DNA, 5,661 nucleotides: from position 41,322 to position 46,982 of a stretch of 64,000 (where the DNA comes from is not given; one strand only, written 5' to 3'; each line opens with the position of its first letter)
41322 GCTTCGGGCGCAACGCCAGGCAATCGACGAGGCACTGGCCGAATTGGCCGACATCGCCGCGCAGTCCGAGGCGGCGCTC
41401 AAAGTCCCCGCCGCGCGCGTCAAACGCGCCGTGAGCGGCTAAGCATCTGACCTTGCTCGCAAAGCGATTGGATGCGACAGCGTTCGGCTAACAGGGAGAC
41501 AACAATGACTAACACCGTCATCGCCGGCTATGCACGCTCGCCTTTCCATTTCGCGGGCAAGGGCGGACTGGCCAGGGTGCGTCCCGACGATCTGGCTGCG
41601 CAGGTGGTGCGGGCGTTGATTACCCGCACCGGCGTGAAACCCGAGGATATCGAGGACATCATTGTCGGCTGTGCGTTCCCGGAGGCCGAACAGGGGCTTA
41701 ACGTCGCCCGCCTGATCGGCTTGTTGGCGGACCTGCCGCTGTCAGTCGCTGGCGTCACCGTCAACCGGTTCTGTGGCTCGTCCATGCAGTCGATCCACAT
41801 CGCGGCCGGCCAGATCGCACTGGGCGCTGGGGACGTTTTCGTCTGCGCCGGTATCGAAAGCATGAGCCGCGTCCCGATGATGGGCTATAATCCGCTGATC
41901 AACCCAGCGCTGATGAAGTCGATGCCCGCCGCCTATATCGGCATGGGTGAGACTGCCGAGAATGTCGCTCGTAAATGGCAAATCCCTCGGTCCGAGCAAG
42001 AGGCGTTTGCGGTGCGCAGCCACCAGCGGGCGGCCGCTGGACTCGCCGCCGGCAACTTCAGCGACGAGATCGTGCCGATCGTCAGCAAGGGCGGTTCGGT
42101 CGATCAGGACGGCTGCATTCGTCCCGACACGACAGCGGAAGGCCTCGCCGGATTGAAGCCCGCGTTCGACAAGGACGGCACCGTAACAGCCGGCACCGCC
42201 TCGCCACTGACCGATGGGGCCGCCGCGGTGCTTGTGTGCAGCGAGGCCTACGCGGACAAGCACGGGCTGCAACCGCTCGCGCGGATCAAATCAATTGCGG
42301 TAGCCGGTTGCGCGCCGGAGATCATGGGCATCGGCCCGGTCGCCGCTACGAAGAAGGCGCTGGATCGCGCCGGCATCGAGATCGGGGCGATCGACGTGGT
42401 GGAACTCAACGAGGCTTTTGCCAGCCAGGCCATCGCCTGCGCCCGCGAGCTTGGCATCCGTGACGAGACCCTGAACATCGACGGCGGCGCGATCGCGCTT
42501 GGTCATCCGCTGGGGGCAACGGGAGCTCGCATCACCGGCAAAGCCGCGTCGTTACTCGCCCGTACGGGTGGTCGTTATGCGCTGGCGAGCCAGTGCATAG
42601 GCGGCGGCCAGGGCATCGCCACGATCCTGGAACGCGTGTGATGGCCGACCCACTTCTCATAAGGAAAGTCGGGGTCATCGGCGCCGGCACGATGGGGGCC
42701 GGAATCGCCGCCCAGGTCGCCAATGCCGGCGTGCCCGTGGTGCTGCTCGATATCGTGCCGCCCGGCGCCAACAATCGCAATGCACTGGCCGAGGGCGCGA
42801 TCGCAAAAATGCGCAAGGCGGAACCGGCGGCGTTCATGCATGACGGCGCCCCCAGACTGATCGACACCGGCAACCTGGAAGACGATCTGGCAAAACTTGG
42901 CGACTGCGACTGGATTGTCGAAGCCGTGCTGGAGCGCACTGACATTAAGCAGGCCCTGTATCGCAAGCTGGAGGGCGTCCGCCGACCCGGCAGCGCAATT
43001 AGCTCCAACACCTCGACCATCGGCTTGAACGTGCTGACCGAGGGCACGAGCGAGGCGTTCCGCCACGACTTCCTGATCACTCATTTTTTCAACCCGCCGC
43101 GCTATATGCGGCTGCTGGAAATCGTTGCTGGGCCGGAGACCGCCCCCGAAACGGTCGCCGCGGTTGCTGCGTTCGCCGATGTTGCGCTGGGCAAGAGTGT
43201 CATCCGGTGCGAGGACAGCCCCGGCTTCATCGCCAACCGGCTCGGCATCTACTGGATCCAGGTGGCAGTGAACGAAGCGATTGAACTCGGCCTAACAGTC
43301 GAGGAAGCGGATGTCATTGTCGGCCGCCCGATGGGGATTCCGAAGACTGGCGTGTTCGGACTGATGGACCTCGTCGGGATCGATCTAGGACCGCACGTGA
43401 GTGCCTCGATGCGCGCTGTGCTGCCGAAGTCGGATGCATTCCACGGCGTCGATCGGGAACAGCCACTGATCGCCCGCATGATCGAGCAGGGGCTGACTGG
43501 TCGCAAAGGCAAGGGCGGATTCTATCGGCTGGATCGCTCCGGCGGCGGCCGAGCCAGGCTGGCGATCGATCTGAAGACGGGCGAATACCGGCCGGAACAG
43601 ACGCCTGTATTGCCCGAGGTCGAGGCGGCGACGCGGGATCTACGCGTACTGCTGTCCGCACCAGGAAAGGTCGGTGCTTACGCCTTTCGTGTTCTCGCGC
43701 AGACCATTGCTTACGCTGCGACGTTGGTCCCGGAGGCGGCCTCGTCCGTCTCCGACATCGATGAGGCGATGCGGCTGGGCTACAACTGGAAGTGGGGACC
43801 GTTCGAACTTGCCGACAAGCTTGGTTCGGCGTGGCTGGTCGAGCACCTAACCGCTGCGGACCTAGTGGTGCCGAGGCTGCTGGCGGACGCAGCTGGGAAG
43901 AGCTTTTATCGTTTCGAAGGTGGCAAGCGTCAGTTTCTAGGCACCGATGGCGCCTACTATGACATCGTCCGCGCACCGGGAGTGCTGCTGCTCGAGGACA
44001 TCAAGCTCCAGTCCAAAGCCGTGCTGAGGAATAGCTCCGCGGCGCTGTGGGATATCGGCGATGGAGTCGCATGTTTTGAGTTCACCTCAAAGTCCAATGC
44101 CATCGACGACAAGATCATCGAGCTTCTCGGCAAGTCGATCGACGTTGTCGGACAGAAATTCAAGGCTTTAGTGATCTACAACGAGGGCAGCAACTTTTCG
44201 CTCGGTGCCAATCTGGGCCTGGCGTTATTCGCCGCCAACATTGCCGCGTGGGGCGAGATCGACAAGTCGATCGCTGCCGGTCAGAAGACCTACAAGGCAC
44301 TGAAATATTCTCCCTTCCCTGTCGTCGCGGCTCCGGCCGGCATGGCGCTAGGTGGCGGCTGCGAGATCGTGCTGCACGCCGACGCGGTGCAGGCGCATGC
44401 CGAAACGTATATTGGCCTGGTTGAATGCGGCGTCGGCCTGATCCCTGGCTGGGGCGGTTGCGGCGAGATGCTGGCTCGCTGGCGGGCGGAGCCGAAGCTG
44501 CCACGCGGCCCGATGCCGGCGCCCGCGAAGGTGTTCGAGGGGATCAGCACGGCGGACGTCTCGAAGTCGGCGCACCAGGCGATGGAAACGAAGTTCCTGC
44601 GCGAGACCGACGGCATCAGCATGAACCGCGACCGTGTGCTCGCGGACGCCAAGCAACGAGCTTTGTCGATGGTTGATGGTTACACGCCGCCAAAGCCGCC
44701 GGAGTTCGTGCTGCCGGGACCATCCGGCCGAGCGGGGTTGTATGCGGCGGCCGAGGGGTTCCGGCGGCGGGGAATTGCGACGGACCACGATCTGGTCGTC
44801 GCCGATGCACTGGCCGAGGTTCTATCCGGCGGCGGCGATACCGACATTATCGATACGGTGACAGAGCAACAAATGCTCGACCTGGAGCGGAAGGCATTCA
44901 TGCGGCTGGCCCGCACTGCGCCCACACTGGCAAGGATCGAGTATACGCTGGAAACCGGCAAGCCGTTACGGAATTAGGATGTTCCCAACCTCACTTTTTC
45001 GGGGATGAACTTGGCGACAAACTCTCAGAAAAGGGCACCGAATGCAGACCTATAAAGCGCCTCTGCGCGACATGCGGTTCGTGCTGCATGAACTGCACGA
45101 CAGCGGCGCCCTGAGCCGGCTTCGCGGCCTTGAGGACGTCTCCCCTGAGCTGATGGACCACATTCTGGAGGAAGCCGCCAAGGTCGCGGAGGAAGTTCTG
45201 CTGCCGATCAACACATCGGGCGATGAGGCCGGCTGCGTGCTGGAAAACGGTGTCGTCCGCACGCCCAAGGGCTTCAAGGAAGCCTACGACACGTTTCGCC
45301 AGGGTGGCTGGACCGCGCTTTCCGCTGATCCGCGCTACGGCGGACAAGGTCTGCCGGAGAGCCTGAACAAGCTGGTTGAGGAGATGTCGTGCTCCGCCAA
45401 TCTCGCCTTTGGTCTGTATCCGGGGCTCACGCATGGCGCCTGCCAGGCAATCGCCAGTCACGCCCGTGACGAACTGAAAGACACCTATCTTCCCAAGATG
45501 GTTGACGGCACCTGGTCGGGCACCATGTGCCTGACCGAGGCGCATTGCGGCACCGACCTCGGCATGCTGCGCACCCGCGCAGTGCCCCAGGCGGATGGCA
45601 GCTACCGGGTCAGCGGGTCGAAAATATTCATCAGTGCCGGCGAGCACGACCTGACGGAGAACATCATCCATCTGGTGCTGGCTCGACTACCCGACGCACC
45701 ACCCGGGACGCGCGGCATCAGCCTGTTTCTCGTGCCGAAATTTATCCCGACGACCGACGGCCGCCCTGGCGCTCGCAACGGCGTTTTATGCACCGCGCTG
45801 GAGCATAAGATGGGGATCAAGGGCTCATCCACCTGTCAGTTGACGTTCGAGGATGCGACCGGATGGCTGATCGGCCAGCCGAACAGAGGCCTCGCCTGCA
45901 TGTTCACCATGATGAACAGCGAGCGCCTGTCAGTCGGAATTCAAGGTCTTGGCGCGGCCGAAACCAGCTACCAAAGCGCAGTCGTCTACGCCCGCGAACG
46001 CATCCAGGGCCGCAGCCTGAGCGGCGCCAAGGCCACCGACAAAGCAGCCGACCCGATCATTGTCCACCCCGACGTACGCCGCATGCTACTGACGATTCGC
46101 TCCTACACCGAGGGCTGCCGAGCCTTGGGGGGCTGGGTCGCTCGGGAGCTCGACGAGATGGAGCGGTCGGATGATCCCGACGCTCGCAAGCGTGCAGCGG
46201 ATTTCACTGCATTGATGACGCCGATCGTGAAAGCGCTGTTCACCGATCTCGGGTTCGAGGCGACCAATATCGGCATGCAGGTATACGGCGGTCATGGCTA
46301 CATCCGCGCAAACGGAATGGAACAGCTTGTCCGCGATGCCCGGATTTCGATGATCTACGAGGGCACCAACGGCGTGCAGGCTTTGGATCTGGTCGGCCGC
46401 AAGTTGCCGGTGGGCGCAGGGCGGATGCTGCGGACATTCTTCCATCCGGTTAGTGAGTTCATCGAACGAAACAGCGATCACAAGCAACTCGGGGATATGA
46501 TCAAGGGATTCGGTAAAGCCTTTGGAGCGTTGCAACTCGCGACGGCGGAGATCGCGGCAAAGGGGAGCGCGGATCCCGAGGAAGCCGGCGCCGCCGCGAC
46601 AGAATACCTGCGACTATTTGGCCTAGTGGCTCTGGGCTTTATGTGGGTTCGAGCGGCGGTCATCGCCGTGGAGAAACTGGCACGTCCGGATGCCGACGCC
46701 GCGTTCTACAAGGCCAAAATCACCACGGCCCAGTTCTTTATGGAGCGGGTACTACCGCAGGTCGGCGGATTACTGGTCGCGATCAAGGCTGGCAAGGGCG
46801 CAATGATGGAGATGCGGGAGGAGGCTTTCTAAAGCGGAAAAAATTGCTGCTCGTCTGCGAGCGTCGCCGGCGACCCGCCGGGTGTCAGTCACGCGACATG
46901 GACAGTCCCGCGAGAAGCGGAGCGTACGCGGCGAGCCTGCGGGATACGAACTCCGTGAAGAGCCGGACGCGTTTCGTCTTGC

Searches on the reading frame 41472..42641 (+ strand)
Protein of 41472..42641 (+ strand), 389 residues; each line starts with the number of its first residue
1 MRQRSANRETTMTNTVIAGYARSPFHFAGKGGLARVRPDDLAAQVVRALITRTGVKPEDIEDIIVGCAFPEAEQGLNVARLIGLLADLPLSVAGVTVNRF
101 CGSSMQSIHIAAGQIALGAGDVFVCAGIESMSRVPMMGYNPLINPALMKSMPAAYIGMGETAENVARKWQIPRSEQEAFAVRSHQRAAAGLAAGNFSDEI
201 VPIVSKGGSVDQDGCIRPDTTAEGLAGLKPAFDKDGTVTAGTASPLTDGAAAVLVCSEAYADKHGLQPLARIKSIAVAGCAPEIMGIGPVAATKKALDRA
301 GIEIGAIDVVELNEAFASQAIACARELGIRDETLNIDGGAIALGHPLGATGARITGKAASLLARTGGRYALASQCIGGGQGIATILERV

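Call 31: search_protein_families(library=pfam, proteins=[window:41472-42641:+], max_evalue=0.00001)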
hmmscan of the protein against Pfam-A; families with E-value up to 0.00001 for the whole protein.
window:41472-42641:+ (389 aa): 2 families
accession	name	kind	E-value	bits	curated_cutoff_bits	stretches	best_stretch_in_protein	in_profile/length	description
PF00108.29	Thiolase_N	-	2e-70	237.6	26.4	1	16-258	2-259/260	Thiolase, N-terminal domain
PF02803.24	Thiolase_C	-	8.8e-47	158.2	27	1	266-388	1-123/123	Thiolase, C-terminal domain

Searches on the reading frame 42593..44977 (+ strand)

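Call 31: search_protein_families(library=pfam, proteins=[window:42593-44977:+], max_evalue=0.00001)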
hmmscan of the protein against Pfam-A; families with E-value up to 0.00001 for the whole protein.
window:42593-44977:+ (794 aa): 3 families
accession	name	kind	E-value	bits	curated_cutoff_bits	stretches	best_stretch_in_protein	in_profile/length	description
PF02737.24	3HCDH_N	-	2.1e-45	155.3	22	1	25-208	1-179/180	3-hydroxyacyl-CoA dehydrogenase, NAD binding domain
PF00725.27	3HCDH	-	7e-25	87.8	22.1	2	211-312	1-96/97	3-hydroxyacyl-CoA dehydrogenase, C-terminal domain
PF00378.25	ECH_1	-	1.8e-12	47.6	27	1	491-623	5-137/251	Enoyl-CoA hydratase/isomerase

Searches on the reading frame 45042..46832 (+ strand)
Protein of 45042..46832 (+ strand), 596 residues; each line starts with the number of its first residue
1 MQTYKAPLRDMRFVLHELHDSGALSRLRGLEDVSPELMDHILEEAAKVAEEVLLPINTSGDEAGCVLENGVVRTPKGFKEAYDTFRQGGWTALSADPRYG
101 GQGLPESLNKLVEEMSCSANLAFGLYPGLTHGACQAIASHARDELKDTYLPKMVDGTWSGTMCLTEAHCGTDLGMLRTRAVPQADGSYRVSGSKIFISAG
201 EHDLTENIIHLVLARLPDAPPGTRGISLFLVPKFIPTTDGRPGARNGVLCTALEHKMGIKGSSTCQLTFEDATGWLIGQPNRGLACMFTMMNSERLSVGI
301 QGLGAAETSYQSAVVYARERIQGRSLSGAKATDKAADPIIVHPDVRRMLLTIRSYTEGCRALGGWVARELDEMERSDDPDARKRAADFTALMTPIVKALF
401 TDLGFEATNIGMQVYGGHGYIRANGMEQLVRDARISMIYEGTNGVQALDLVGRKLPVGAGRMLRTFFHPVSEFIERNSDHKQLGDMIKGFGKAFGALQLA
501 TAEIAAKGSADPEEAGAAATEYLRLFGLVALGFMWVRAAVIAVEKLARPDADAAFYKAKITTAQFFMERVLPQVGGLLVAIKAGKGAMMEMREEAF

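Call 31: search_protein_families(library=pfam, proteins=[window:45042-46832:+], max_evalue=0.00001)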
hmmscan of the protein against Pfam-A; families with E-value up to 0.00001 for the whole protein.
window:45042-46832:+ (596 aa): 5 families
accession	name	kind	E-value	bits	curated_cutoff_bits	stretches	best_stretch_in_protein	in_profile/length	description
PF12806.12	Acyl-CoA_dh_C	-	5.4e-36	123.9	30.3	1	466-591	1-123/124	Acetyl-CoA dehydrogenase C-terminal like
PF00441.29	Acyl-CoA_dh_1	-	4.1e-20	72.9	22.4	1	281-450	1-145/150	Acyl-CoA dehydrogenase, C-terminal domain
PF02770.24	Acyl-CoA_dh_M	-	2.9e-14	53.4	33.3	1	162-271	2-96/97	Acyl-CoA dehydrogenase, middle domain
PF22924.1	ACOX_C_alpha1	-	1.7e-09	38.2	27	1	293-446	6-160/169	Acyl-CoA oxidase, C-alpha1 domain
PF02771.21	Acyl-CoA_dh_N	-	8.4e-09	36.2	22.9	1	42-156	8-112/113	Acyl-CoA dehydrogenase, N-terminal domain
